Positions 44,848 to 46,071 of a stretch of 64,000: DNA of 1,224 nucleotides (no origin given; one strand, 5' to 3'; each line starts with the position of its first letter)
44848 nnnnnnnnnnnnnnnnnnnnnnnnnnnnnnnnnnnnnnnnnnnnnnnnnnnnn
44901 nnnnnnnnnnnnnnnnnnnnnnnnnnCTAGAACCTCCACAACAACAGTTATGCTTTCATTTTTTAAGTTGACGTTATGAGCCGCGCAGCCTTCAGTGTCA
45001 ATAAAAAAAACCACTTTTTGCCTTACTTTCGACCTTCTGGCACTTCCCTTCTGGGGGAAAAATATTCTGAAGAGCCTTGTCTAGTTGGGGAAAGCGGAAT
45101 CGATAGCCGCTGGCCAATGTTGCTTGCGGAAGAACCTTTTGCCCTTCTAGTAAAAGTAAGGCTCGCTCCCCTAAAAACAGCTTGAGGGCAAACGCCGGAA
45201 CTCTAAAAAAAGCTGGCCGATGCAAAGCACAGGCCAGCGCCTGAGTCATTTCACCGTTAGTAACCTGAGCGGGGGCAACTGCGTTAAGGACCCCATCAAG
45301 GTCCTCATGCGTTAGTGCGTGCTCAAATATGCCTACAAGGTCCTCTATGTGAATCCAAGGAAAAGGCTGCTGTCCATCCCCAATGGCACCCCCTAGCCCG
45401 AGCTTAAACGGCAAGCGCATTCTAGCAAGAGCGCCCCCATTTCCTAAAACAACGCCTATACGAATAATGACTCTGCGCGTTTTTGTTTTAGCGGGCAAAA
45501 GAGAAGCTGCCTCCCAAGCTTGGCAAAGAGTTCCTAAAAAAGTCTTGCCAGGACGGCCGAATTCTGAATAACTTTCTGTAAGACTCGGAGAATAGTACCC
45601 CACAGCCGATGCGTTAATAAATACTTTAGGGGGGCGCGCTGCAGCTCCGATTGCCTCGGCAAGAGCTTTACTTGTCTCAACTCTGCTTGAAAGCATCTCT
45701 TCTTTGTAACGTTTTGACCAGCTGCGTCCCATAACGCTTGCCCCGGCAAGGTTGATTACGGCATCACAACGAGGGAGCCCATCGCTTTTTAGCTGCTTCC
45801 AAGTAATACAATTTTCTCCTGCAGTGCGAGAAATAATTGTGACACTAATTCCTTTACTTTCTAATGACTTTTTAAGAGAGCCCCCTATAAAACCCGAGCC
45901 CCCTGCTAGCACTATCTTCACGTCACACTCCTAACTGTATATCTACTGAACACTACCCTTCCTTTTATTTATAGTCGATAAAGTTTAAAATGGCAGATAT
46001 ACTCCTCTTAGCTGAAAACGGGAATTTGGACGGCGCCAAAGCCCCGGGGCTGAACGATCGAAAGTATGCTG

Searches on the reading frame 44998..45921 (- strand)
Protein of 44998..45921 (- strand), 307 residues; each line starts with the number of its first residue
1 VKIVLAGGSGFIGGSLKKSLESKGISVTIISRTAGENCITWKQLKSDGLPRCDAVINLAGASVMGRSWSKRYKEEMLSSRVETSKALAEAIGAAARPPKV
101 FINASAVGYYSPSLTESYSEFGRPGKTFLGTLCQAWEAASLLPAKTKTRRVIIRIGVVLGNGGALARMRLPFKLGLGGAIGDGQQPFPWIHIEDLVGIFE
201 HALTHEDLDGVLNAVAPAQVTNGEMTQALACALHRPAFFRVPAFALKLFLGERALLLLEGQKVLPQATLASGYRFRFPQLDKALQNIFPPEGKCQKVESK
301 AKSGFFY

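Call 13: search_protein_families(library=ncbifam, proteins=[window:44998-45921:-])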
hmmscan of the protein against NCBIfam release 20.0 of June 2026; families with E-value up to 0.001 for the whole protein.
window:44998-45921:- (307 aa): 2 families
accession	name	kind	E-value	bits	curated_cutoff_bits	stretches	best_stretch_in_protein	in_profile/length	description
TIGR01777.1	yfcH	hypoth_equivalog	4.9e-97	325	207.35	1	3-284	1-292/292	TIGR01777 family oxidoreductase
NF050030.1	thlkprotThyD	equivalog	5.5e-84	281.9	400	1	1-287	1-304/305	thylakoid membrane protein ThyD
